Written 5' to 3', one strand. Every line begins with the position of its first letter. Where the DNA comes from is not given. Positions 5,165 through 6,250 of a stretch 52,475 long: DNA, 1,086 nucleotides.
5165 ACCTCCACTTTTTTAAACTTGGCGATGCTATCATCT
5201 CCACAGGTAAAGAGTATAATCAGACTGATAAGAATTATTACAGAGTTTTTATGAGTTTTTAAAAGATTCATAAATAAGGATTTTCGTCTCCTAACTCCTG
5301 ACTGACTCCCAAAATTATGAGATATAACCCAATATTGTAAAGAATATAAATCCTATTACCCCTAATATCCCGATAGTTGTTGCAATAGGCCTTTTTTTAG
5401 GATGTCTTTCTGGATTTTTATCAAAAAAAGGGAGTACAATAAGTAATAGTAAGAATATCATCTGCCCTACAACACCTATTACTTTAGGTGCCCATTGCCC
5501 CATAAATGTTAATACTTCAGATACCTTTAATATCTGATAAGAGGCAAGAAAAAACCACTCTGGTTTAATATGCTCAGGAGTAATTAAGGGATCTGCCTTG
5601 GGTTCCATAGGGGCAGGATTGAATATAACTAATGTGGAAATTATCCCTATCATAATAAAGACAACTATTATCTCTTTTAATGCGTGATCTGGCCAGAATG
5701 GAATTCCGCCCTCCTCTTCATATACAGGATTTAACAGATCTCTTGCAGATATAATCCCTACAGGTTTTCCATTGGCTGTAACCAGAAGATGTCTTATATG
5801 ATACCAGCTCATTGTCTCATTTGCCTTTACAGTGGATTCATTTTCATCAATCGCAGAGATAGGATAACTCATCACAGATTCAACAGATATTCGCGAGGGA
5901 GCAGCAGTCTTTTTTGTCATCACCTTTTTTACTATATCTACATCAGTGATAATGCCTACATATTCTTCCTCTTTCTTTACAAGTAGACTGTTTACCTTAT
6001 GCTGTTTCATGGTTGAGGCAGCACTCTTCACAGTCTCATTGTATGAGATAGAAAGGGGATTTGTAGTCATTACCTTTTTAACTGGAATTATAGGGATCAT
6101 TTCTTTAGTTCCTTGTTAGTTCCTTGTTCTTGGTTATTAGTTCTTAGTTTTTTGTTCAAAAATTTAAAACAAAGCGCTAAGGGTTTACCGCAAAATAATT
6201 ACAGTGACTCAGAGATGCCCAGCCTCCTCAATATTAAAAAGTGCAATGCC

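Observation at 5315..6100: Cytochrome bc/b6f subunit IV carries an N-terminal CBS-pair sensor domain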

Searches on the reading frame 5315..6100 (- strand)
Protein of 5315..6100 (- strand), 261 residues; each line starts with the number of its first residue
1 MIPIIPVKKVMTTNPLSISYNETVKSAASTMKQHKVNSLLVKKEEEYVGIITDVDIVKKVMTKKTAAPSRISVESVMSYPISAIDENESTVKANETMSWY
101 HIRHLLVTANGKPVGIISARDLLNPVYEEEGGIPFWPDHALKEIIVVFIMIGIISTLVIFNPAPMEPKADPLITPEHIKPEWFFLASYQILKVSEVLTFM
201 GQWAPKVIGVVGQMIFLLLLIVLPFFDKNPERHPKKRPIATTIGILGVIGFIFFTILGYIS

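Call 3: search_protein_families(library=pfam, proteins=[window:5315-6100:-], max_evalue=0.01)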
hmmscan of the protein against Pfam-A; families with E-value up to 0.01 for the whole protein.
window:5315-6100:- (261 aa): 2 families
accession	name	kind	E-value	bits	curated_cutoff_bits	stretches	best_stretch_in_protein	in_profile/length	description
PF00571.33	CBS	-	8.2e-22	77.7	24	2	7-60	1-55/57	CBS domain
PF00032.22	Cytochrom_B_C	-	3.7e-17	62.9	20.7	1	168-259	1-83/102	Cytochrome b(C-terminal)/b6/petD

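Call 4: search_protein_families(library=ncbifam, proteins=[window:5315-6100:-], max_evalue=0.01)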
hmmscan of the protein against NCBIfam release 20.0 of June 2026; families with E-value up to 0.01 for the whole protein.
window:5315-6100:- (261 aa): 21 families
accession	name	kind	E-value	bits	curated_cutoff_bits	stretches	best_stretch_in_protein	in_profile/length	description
NF041552.1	TF_PrdR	equivalog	4.9e-14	51.6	795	1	6-129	7-128/577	sigma-54 dependent transcriptional regulator PrdR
TIGR01156.1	cytb6_f_IV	equivalog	3.4e-13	49.8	127.05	1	132-256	28-145/160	cytochrome b6-f complex subunit IV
NF041076.1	cyt_b_SoxC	equivalog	2.5e-10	39.9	740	1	158-260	263-361/542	proton pump complex cytochrome B SoxC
NF053603.1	HhpR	exception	7.1e-08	32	520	1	2-63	219-281/282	CBS domain-containing high hydrostatic pressure regulator HhpR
TIGR01137.1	cysta_beta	equivalog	1.5e-07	30.5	510.25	1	7-124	340-454/457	cystathionine beta-synthase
TIGR00393.1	kpsF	subfamily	2.3e-06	27.4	203.7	1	7-117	157-267/268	KpsF/GutQ family sugar-phosphate isomerase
NF011447.0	PRK14869.2-3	equivalog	4.4e-06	25.6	522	1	6-63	69-126/540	putative manganese-dependent inorganic diphosphatase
TIGR01302.1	IMP_dehydrog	equivalog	6.6e-06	25.2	481.5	1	8-123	83-197/450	IMP dehydrogenase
TIGR01186.1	proV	subfamily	2.5e-05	23.6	326.6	1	7-129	244-360/363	betaine/proline/choline family ABC transporter ATP-binding protein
NF011443.0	PRK14869.1-5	equivalog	2.5e-05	22.9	335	1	7-64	71-129/546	putative manganese-dependent inorganic diphosphatase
NF011442.0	PRK14869.1-4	equivalog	7.5e-05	21.3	400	0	5-61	247-304/543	putative manganese-dependent inorganic diphosphatase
NF008141.0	PRK10892.1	equivalog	0.0001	21.7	505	0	49-124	251-324/328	arabinose-5-phosphate isomerase KdsD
NF053704.1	TransRegCcpNBacil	equivalog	0.00012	21.6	260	0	5-59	139-201/208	transcriptional regulator CcpN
NF005869.0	PRK07807.1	equivalog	0.00032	19.9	549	1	7-123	91-201/479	GuaB1 family IMP dehydrogenase-related protein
NF052358.1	GMPRedGuaB1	equivalog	0.00062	19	675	1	7-123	91-201/479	GMP reductase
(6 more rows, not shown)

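Call 5: find_homologous_proteins(query=window:5315-6100:-, max_evalue=0.00001)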
Query window:5315-6100:- (261 aa): 69 proteins with E <= 0.00001 among 1123 candidates.
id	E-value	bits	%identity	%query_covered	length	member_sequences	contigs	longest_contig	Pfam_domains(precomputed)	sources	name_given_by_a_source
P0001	1.7e-165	567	100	100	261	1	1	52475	PF00032.23,PF00571.34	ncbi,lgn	ncbi:MAG: CBS domain-containing protein [Nitrospirota bacterium]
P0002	3.6e-94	333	58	100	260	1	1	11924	PF00032.23,PF00571.34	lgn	-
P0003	2.9e-93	330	57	100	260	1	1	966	PF00032.23,PF00571.34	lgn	-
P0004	3.2e-93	330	57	100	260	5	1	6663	PF00032.23,PF00571.34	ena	-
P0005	3.3e-93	330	58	100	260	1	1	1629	PF00032.23,PF00571.34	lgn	-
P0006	4.2e-93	330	56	100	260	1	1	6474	PF00032.23,PF00571.34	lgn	-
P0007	6.8e-93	329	57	100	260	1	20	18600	PF00032.23,PF00571.34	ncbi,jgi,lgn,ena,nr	ncbi:MAG: hypothetical protein A2Y48_08500 [Nitrospirae bacterium RIFCSPLOW2_12_42_9]|nr:MAG: hypoth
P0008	7.5e-93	329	57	100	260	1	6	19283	PF00032.23,PF00571.34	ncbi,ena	-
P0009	2.2e-92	327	57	100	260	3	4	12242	PF00032.23,PF00571.34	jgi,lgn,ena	-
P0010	4.1e-92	326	58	100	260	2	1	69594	PF00032.23,PF00571.34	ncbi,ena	-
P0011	5.3e-92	326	57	100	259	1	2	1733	PF00032.23,PF00571.34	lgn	-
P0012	1.1e-91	325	56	100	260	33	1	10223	PF00032.23,PF00571.34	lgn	-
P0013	2.0e-91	324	57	100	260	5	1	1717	PF00032.23,PF00571.34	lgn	-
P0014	2.9e-91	324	56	100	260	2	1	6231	PF00032.23,PF00571.34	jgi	jgi:CBS domain-containing protein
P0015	5.9e-91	323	57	100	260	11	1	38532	PF00032.23,PF00571.34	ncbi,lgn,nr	ncbi:MAG: CBS domain-containing protein [Nitrospirae bacterium]|nr:CBS domain-containing protein [Ni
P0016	8.6e-91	322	57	100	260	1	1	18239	PF00032.23,PF00571.34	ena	-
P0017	1.6e-90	321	57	100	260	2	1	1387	PF00032.23,PF00571.34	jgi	jgi:CBS domain-containing protein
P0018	1.8e-89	318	55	100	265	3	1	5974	PF00032.23,PF00571.34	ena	-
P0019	3.1e-89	317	55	100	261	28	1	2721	PF00032.23,PF00571.34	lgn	-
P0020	3.5e-89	317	55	100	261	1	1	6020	PF00032.23,PF00571.34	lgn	-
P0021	6.3e-89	316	56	100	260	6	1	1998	PF00032.23,PF00571.34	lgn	-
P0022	1.0e-88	315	56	100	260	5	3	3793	PF00032.23,PF00571.34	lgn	-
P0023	2.7e-87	311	55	100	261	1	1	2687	PF00032.23,PF00571.34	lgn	-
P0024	5.6e-87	310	55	100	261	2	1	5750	PF00032.23,PF00571.34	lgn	-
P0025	2.0e-86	308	53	100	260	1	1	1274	PF00032.23,PF00571.34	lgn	-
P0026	1.2e-84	302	54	100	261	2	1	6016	PF00032.23,PF00571.34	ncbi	-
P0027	3.0e-84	301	54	100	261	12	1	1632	PF00032.23,PF00571.34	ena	-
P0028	2.0e-83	298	53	100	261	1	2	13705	PF00032.23,PF00571.34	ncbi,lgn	-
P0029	5.4e-83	297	53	100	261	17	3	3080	PF00032.23,PF00571.34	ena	-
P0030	1.1e-82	296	54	94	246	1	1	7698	PF00032.23,PF00571.34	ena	-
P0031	2.1e-82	295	58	88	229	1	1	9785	PF00032.23,PF00571.34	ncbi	ncbi:MAG: hypothetical protein A2035_04015, partial [Nitrospirae bacterium GWA2_42_11]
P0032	2.0e-64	236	44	99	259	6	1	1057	PF00032.23,PF00571.34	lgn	-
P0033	1.2e-55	207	51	75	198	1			PF00032.23,PF00571.34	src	-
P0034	6.8e-50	188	63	44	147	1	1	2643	PF00032.23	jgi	jgi:quinol-cytochrome oxidoreductase complex cytochrome b subunit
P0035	1.3e-49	187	63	51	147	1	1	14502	PF00032.23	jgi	-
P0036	1.8e-49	187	61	44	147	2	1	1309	PF00032.23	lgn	-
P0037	2.2e-49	186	61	51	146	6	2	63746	PF00032.23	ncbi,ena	ncbi:MAG: hypothetical protein V3S39_07515 [Thermodesulfobacteriota bacterium]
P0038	9.0e-49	184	65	44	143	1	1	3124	PF00032.23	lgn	-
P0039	2.9e-48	183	60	51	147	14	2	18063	PF00032.23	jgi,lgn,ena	-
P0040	3.3e-48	183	60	52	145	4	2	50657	PF00032.23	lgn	-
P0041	3.4e-48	183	62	53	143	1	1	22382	PF00032.23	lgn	-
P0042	4.7e-48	182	60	51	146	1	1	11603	PF00032.23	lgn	-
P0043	1.5e-47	181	60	51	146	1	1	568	PF00032.23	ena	-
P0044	8.8e-47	178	57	51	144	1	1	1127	PF00032.23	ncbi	-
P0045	9.6e-45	171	58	51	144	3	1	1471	PF00032.23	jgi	jgi:quinol-cytochrome oxidoreductase complex cytochrome b subunit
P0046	2.6e-44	170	57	50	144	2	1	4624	PF00032.23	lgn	-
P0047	5.5e-44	169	57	51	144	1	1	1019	PF00032.23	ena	-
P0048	1.1e-42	165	56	53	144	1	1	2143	PF00032.23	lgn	-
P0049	1.1e-40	158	57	50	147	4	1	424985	PF00032.23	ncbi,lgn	-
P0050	4.5e-30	123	45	49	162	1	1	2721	PF00032.23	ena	-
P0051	2.4e-27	114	48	53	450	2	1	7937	PF00033.25,PF00032.23,PF13631.12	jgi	-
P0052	2.7e-25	108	45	50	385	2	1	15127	PF00033.25,PF00032.23,PF13631.12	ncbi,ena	ncbi:MAG: cytochrome bc complex cytochrome b subunit [Planctomycetota bacterium]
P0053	1.9e-23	101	47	45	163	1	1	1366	PF00032.23,PF13631.12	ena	-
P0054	2.0e-22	98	48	51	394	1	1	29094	PF00033.25,PF00032.23,PF13631.12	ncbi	-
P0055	2.9e-20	91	43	41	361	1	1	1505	PF00033.25,PF00032.23,PF13631.12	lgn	-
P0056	1.0e-19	89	44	41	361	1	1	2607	PF00033.25,PF00032.23,PF13631.12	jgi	jgi:ubiquinol-cytochrome c reductase cytochrome b subunit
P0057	3.8e-19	87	40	48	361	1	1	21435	PF00033.25,PF00032.23,PF13631.12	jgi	jgi:quinol-cytochrome oxidoreductase complex cytochrome b subunit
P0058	1.4e-18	86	40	51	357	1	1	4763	PF00033.25,PF00032.23,PF13631.12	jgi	-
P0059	1.6e-17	82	41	41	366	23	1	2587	PF00033.25,PF00032.23,PF13631.12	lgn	-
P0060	3.5e-17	81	37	51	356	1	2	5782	PF00033.25,PF00032.23,PF13631.12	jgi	jgi:ubiquinol-cytochrome c reductase cytochrome b subunit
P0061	5.4e-14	71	36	50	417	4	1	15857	PF07635.17,PF00032.23,PF13442.12,PF00034.27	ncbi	-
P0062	3.7e-13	68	37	47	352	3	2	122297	PF14358.12,PF00033.25,PF01292.27,PF00032.23,PF13631.12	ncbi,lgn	-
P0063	4.1e-12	64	46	26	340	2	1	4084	PF14358.12,PF00033.25,PF00032.23,PF13631.12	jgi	-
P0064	2.3e-11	62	46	26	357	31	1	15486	PF14358.12,PF00033.25,PF00032.23,PF13631.12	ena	-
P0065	3.8e-11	61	28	50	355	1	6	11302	PF14358.12,PF00033.25,PF01292.27,PF00032.23,PF13631.12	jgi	-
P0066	4.1e-11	61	47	25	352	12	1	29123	PF14358.12,PF00033.25,PF00032.23,PF13631.12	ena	-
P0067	2.7e-7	49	34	45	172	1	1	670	PF00571.34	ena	-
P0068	9.4e-7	47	35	43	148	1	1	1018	PF00571.34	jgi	jgi:CBS domain-containing protein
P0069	4.8e-6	44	31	42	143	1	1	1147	PF00571.34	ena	-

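Call 9: find_related_loci(query=window:5315-6100:-, collection=genome_contigs, flank=6000)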
Query window:5315-6100:- (261 aa) in genome_contigs; peptide patterns used: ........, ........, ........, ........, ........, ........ (x = any residue, [..] = any of these).
203 stretches matched a pattern; 32 encode a relative of the query (tblastn E <= 1e-3); 32 distinct loci.
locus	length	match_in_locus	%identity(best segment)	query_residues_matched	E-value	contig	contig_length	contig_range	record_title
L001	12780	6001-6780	58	1-261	3e-99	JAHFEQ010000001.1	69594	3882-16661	MAG: Nitrospirae bacterium isolate nzgw272 NODE_180_length_69595_cov_6.088148, whole genome shotgun sequence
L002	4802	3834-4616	55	1-261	9e-98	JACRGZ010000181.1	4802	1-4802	MAG: Nitrospirae bacterium isolate NC_groundwater_1764_Pr3_B-0.1um_46_12 SR-2_scaffold_141_3610274, whole genome shotgun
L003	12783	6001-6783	55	1-261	2e-94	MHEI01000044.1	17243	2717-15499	MAG: Nitrospirae bacterium RBG_16_43_11 RBG_16_scaffold_21674, whole genome shotgun sequence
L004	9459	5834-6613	56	1-261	1e-94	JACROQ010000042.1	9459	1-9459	MAG: Nitrospirae bacterium isolate NC_groundwater_1965_Pr3_S-0.2um_50_3 scaffold_216451, whole genome shotgun sequence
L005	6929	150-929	55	1-261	4e-93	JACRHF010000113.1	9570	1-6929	MAG: Nitrospirae bacterium isolate NC_groundwater_1770_Pr3_B-0.1um_51_186 SR-2_scaffold_141_4187584, whole genome shotgu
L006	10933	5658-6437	57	1-261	7e-93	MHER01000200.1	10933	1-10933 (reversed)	MAG: Nitrospirae bacterium RIFCSPLOW2_12_42_9 rifcsplowo2_12_sub10_scaffold_930, whole genome shotgun sequence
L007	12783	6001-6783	53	1-261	2e-92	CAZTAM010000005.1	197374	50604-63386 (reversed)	MAG TPA_asm: uncultured Nitrospiraceae bacterium isolate SRP323723_co1_34 genome assembly, contig: NODE_43_length_197374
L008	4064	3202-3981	55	1-261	1e-90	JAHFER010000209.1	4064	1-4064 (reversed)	MAG: Nitrospirae bacterium isolate nzgw273 NODE_84576_length_4065_cov_2.969574, whole genome shotgun sequence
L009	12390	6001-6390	52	130-259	9e-47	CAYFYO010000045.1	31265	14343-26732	MAG TPA_asm: uncultured Thermodesulfobacteriota bacterium isolate ERP108616_co2_127 genome assembly, contig: NODE_1794_l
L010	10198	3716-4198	45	111-261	8e-45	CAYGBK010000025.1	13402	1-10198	MAG TPA_asm: uncultured Thermodesulfobacteriota bacterium isolate ERP108616_co1_309 genome assembly, contig: k119_342825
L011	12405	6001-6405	49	128-261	8e-43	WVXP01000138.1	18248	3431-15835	MAG: Proteobacteria bacterium isolate CS1-C027 C_merged_R1_(paired)_contig_9061, whole genome shotgun sequence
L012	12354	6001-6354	38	129-256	9e-25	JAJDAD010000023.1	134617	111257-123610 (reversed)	MAG: candidate division KSB1 bacterium isolate OFTM153 OFTM153_22, whole genome shotgun sequence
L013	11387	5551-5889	39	134-256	3e-24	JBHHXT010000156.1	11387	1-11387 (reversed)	MAG: bacterium isolate D_1_bin.22 NODE_2473_length_11387_cov_20.464437, whole genome shotgun sequence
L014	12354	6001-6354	38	129-256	7e-23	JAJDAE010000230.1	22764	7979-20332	MAG: candidate division KSB1 bacterium isolate OFTM177 OFTM177_229, whole genome shotgun sequence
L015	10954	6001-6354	38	129-256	9e-23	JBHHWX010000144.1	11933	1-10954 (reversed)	MAG: bacterium isolate D_3_bin.27 NODE_2335_length_11933_cov_6.656508, whole genome shotgun sequence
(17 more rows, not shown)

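Call 10: find_encoding_contigs(protein=P0010, flank=7000, max_places=2)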
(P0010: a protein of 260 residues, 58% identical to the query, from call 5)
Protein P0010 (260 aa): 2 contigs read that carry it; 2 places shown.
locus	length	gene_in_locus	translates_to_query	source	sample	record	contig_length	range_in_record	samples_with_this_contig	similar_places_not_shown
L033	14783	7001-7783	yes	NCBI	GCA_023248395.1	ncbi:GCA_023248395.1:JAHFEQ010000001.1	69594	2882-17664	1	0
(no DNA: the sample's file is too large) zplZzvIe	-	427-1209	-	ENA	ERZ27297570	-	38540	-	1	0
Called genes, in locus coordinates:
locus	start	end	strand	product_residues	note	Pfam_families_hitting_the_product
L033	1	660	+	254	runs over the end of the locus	PF14511:RE_EcoO109I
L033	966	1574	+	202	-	-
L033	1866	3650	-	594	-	PF00939:Na_sulph_symp (weak), PF03600:CitMHS, PF02080:TrkA_C, PF00939:Na_sulph_symp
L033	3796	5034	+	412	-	PF05697:Trigger_N, PF00254:FKBP_C (faint), PF05698:Trigger_C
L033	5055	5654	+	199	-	PF00574:CLP_protease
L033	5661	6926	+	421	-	PF06689:zf-C4_ClpX, PF00493:MCM (weak), PF01078:Mg_chelatase (faint), PF05496:RuvB_N (faint), PF00004:AAA, PF07724:AAA_2, PF07728:AAA_5 (weak), PF10431:ClpB_D2-small, +1 more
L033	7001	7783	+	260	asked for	PF00571:CBS, PF00032:Cytochrom_B_C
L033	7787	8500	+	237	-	PF00034:Cytochrom_C (weak), PF02433:FixO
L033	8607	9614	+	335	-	PF01136:Peptidase_U32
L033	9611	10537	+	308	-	PF01136:Peptidase_U32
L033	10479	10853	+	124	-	PF02036:SCP2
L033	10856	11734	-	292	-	PF03618:Kinase-PPPase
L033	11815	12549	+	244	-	PF00215:OMPdecase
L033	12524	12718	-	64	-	-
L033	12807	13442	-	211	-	PF00117:GATase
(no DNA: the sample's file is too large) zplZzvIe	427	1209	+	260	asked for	PF00571:CBS, PF00032:Cytochrom_B_C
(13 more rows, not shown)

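Call 12: find_encoding_contigs(protein=P0002, flank=10000, max_places=3)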
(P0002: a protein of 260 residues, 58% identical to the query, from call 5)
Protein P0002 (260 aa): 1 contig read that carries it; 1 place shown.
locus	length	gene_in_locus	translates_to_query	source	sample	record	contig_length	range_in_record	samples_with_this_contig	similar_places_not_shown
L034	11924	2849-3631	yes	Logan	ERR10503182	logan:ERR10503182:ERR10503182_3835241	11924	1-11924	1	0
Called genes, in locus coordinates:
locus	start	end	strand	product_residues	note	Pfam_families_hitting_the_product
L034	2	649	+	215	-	?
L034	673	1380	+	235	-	PF02163:Peptidase_M50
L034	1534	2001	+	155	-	PF00355:Rieske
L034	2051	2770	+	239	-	PF00033:Cytochrome_B, PF13631:Cytochrom_B_N_2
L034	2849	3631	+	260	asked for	PF00571:CBS, PF00032:Cytochrom_B_C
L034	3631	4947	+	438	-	PF22113:Mtrc-MtrF_II-IV_dom (faint), PF22678:Cytochrom_c_NrfB-like (faint), PF09699:Paired_CXXCH_1 (faint), PF14522:Cytochrome_C7 (faint), PF14537:Cytochrom_c3_2 (weak)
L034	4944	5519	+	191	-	PF22113:Mtrc-MtrF_II-IV_dom (weak), PF14522:Cytochrome_C7 (faint), PF09699:Paired_CXXCH_1 (faint), PF13435:Cytochrome_C554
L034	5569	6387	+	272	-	PF00175:NAD_binding_1 (weak), PF10418:DHODB_Fe-S_bind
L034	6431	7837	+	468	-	PF14691:Fer4_20, PF13738:Pyr_redox_3 (faint), PF01488:Shikimate_DH (faint), PF07992:Pyr_redox_2, PF00070:Pyr_redox (faint), PF13450:NAD_binding_8 (weak)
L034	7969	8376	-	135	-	PF01814:Hemerythrin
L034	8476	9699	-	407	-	PF03415:Peptidase_C11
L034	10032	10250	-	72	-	PF00313:CSD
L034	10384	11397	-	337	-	PF11376:DUF3179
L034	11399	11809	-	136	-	PF06935:DUF1284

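Call 13: find_encoding_contigs(protein=P0028, flank=10000, max_places=3)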
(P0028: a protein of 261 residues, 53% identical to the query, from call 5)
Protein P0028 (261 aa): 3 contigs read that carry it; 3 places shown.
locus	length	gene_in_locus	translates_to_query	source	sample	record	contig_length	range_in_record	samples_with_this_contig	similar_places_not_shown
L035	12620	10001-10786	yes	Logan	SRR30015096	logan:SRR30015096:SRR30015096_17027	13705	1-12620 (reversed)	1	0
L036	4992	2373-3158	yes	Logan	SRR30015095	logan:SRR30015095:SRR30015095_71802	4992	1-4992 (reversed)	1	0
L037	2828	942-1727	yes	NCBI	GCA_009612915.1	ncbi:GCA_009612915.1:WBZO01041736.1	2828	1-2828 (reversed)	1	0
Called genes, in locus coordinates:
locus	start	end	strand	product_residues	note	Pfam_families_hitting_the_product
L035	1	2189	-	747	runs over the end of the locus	PF01751:Toprim, PF01131:Topoisom_bac, PF01396:Zn_ribbon_Top1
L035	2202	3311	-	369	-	PF02481:DNA_processg_A, PF17782:WHD_DprA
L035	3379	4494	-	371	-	PF01476:LysM (weak)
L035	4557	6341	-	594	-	PF03600:CitMHS, PF02080:TrkA_C, PF00939:Na_sulph_symp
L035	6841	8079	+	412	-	PF05697:Trigger_N, PF00254:FKBP_C (weak), PF05698:Trigger_C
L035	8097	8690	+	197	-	PF00574:CLP_protease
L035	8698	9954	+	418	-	PF06689:zf-C4_ClpX, PF01078:Mg_chelatase (faint), PF05496:RuvB_N (faint), PF00004:AAA, PF07724:AAA_2, PF07728:AAA_5 (weak), PF13401:AAA_22 (faint), PF10431:ClpB_D2-small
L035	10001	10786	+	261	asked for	PF00571:CBS, PF00032:Cytochrom_B_C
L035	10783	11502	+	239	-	PF00034:Cytochrom_C (weak), PF02433:FixO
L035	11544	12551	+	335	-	PF01136:Peptidase_U32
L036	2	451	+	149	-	?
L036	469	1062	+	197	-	PF00574:CLP_protease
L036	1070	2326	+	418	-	PF06689:zf-C4_ClpX, PF01078:Mg_chelatase (faint), PF05496:RuvB_N (faint), PF00004:AAA, PF07724:AAA_2, PF07728:AAA_5 (weak), PF13401:AAA_22 (faint), PF10431:ClpB_D2-small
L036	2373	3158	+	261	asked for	PF00571:CBS, PF00032:Cytochrom_B_C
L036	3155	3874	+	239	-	PF00034:Cytochrom_C (weak), PF02433:FixO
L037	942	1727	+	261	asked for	PF00571:CBS, PF00032:Cytochrom_B_C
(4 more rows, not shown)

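Call 14: find_encoding_contigs(protein=P0007, flank=10000, max_places=3)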
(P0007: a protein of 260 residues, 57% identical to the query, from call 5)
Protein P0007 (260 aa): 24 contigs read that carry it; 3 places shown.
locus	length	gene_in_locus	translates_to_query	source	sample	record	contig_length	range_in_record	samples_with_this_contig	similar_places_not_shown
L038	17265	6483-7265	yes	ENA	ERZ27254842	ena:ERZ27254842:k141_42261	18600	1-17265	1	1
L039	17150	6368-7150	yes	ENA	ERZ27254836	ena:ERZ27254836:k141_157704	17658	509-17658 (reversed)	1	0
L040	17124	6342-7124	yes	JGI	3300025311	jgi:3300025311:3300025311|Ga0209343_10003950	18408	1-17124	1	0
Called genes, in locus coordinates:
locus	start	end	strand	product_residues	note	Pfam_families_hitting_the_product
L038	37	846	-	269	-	-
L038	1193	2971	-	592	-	PF00939:Na_sulph_symp (weak), PF03600:CitMHS, PF02080:TrkA_C, PF00939:Na_sulph_symp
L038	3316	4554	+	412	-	PF05697:Trigger_N, PF00254:FKBP_C (weak), PF05698:Trigger_C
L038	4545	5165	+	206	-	PF00574:CLP_protease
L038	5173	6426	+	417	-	PF06689:zf-C4_ClpX, PF00493:MCM (weak), PF01078:Mg_chelatase (faint), PF05496:RuvB_N (faint), PF00004:AAA, PF07724:AAA_2, PF07728:AAA_5 (weak), PF10431:ClpB_D2-small, +1 more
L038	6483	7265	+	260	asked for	PF00571:CBS, PF00032:Cytochrom_B_C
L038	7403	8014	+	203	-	PF00034:Cytochrom_C (weak), PF02433:FixO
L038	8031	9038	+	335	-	PF01136:Peptidase_U32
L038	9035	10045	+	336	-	PF01136:Peptidase_U32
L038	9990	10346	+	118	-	PF02036:SCP2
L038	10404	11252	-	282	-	PF03618:Kinase-PPPase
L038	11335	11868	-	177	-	PF05685:Uma2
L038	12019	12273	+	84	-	-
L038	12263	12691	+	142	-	PF20126:TumE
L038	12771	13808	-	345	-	PF02424:ApbE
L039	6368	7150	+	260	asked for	PF00571:CBS, PF00032:Cytochrom_B_C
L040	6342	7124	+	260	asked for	PF00571:CBS, PF00032:Cytochrom_B_C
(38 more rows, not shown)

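Call 22: find_encoding_contigs(protein=P0001, flank=10000, max_places=2)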
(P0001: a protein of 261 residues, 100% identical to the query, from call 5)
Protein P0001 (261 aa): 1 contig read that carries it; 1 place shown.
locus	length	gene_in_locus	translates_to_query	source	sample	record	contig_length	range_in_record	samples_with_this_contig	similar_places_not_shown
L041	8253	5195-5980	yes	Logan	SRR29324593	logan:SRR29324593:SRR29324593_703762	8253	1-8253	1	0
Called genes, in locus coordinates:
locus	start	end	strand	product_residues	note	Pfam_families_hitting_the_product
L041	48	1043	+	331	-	PF00535:Glycos_transf_2, PF10111:Glyco_tranf_2_2, PF13506:Glyco_transf_21, PF13641:Glyco_tranf_2_3, PF13632:Glyco_trans_2_3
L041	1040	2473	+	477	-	PF04055:Radical_SAM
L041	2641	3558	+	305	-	-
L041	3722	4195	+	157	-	PF00355:Rieske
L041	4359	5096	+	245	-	PF00033:Cytochrome_B, PF13631:Cytochrom_B_N_2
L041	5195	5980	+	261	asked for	PF00571:CBS, PF00032:Cytochrom_B_C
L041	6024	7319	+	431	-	PF14522:Cytochrome_C7 (faint), PF09699:Paired_CXXCH_1 (faint), PF14537:Cytochrom_c3_2 (weak)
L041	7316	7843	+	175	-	PF14522:Cytochrome_C7 (faint), PF13435:Cytochrome_C554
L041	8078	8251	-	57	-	?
